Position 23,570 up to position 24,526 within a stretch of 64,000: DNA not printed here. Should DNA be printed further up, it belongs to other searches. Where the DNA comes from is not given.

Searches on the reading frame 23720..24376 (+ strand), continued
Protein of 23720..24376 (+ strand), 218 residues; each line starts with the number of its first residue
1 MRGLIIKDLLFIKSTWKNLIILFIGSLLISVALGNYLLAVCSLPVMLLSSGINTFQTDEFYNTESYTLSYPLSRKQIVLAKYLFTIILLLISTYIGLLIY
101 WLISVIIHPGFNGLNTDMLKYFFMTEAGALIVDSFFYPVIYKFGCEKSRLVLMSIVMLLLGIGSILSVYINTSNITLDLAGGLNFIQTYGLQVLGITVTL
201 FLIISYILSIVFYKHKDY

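Call 27: find_encoding_contigs(protein=P0102, flank=2500, max_places=3)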
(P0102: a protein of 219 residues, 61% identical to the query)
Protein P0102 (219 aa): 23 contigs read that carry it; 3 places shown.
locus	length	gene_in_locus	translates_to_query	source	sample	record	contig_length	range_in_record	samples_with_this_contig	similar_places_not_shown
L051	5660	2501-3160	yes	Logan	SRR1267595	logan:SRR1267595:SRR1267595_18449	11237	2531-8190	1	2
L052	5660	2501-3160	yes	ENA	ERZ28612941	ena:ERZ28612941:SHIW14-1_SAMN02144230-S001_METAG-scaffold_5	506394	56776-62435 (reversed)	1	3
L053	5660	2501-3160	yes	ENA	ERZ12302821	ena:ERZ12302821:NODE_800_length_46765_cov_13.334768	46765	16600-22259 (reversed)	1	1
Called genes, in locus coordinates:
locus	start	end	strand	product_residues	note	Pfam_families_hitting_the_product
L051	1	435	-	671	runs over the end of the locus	PF13240:Zn_Ribbon_1 (weak)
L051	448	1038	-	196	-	PF03729:DUF308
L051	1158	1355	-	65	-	-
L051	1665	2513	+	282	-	PF13476:AAA_23 (weak), PF00005:ABC_tran, PF13304:AAA_21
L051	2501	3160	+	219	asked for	PF13346:ABC2_membrane_5, PF12679:ABC2_membrane_2 (weak)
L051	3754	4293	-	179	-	-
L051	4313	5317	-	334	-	PF00535:Glycos_transf_2, PF10111:Glyco_tranf_2_2, PF13641:Glyco_tranf_2_3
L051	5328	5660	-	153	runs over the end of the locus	-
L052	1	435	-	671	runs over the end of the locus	PF13240:Zn_Ribbon_1 (weak)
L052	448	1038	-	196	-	PF03729:DUF308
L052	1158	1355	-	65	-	-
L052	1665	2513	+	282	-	PF13476:AAA_23 (weak), PF00005:ABC_tran, PF13304:AAA_21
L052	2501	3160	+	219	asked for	PF13346:ABC2_membrane_5, PF12679:ABC2_membrane_2 (weak)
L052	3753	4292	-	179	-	-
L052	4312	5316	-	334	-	PF00535:Glycos_transf_2, PF10111:Glyco_tranf_2_2, PF13641:Glyco_tranf_2_3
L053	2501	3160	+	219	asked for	PF13346:ABC2_membrane_5, PF12679:ABC2_membrane_2 (weak)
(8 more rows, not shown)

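Call 28: find_encoding_contigs(protein=P0118, flank=2500, max_places=3)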
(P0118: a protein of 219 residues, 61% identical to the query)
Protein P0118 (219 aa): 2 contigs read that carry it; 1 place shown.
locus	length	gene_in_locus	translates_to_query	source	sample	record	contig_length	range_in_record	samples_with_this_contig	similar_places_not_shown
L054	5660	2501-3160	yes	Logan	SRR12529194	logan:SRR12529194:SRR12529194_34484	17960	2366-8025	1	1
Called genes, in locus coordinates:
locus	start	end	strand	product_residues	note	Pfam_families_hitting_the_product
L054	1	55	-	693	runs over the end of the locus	PF17032:Zn_ribbon_15 (faint), PF12773:DZR, PF13240:Zn_Ribbon_1, PF13248:Zn_ribbon_3 (faint), PF24463:DUF7577 (faint), PF13240:Zn_Ribbon_1 (weak)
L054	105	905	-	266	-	-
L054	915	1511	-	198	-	PF03729:DUF308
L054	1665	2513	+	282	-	PF00005:ABC_tran, PF13304:AAA_21 (weak)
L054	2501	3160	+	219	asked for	PF13346:ABC2_membrane_5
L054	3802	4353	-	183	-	PF01725:Ham1p_like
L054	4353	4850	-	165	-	-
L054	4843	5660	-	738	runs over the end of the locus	PF01136:Peptidase_U32, PF12392:DUF3656, PF01136:Peptidase_U32 (weak)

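Call 29: find_encoding_contigs(protein=P0049, flank=2500, max_places=3)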
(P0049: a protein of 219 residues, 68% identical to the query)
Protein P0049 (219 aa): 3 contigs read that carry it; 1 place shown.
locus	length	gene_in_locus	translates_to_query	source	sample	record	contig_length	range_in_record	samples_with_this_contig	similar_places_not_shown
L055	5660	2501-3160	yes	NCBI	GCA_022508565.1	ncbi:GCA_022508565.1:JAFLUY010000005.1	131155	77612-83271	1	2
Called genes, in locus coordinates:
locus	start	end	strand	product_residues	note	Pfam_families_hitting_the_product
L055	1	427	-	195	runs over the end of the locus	PF03729:DUF308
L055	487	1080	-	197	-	PF13483:Lactamase_B_3, PF12706:Lactamase_B_2 (weak)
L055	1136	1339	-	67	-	-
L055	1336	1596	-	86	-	PF06961:DUF1294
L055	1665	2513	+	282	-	PF00005:ABC_tran, PF13304:AAA_21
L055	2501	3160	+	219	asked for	PF13346:ABC2_membrane_5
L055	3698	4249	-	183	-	PF01725:Ham1p_like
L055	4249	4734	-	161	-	-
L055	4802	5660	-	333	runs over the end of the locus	PF00535:Glycos_transf_2, PF10111:Glyco_tranf_2_2, PF13641:Glyco_tranf_2_3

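Call 30: find_encoding_contigs(protein=P0088, flank=2500, max_places=3)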
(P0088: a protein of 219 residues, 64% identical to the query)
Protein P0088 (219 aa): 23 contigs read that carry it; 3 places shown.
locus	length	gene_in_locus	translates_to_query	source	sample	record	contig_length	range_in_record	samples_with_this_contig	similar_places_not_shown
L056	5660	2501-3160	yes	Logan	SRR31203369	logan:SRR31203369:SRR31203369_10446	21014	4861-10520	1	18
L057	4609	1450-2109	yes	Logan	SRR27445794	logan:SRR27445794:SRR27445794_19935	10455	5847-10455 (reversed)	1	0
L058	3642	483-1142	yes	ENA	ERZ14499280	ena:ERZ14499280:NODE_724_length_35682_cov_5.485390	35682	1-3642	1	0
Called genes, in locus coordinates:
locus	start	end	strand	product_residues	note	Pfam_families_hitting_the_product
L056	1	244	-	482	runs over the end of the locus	-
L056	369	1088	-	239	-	-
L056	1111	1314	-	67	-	-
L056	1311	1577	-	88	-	PF06961:DUF1294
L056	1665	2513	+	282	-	PF00005:ABC_tran, PF13304:AAA_21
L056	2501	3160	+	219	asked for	PF13346:ABC2_membrane_5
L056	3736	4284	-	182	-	PF01725:Ham1p_like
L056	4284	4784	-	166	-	-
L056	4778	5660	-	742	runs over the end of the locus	PF01136:Peptidase_U32, PF12392:DUF3656, PF01136:Peptidase_U32 (weak)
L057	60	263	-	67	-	-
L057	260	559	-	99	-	PF06961:DUF1294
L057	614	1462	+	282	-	PF00005:ABC_tran, PF13304:AAA_21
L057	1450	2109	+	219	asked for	PF13346:ABC2_membrane_5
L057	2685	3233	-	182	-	PF01725:Ham1p_like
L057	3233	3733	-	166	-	-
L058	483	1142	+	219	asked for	PF13346:ABC2_membrane_5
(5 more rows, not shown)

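Call 61: search_protein_families(library=ncbifam, proteins=[window:23720-24376:+], max_evalue=0.00001)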
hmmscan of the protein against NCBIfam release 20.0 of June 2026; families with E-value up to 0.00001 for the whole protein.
window:23720-24376:+ (218 aa): 0 families

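Call 82: search_protein_families(library=pfam, proteins=[L018:4758-5135:+, L019:4767-5144:+, L041:859-1575:+], max_evalue=0.001)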
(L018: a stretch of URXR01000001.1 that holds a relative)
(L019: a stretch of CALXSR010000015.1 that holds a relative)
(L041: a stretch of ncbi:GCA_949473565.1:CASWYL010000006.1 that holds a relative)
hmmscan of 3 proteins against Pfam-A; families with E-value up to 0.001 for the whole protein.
L018:4758-5135:+ (125 aa): 4 families
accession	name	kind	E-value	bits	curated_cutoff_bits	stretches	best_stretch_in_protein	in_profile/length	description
PF00392.27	GntR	-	4.9e-16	58.6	27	1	14-76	2-64/64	Bacterial regulatory proteins, gntR family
PF13730.12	HTH_36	-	0.00016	21.9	25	1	33-66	22-55/55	Helix-turn-helix domain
PF02082.26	Rrf2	-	0.00027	21.6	30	0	31-80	18-68/132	Iron-dependent Transcriptional regulator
PF13412.12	HTH_24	-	0.00049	20.1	21.9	1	38-67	19-48/48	Winged helix-turn-helix DNA-binding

L019:4767-5144:+ (125 aa): 3 families
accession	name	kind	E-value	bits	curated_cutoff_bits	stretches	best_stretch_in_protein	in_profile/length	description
PF00392.27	GntR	-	1.9e-14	53.5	27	1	14-76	2-64/64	Bacterial regulatory proteins, gntR family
PF13730.12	HTH_36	-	1.5e-07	31.5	25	1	31-66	20-55/55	Helix-turn-helix domain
PF13412.12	HTH_24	-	5.2e-05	23.2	21.9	0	38-66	19-47/48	Winged helix-turn-helix DNA-binding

L041:859-1575:+ (238 aa): 0 families

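Call 86: search_protein_families(library=pfam, proteins=[L025:4745-5119:+, L027:4750-5145:+, L020:3976-4683:+], max_evalue=0.001)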
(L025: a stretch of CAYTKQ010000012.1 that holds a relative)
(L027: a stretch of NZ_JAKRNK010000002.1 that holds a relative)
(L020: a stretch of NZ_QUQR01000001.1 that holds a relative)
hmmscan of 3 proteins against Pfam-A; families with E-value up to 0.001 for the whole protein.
L025:4745-5119:+ (124 aa): 3 families
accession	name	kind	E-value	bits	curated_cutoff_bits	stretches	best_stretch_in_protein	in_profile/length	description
PF00392.27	GntR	-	1.3e-14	54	27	1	14-76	2-64/64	Bacterial regulatory proteins, gntR family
PF13412.12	HTH_24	-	0.00021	21.2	21.9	0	38-67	19-48/48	Winged helix-turn-helix DNA-binding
PF13730.12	HTH_36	-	0.00037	20.7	25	0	31-66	20-55/55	Helix-turn-helix domain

L027:4750-5145:+ (131 aa): 3 families
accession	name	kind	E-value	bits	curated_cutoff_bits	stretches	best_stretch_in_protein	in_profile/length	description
PF00392.27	GntR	-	1.8e-15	56.7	27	1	19-81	2-64/64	Bacterial regulatory proteins, gntR family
PF14502.12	HTH_41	-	0.00033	20.5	25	0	36-71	1-36/48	Helix-turn-helix domain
PF13730.12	HTH_36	-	0.00085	19.5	25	0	41-71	25-55/55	Helix-turn-helix domain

L020:3976-4683:+ (235 aa): 1 family
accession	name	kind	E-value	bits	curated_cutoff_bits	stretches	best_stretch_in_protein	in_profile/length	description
PF13346.12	ABC2_membrane_5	-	1.9e-26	93.3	25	1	16-231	1-205/205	ABC-2 family transporter protein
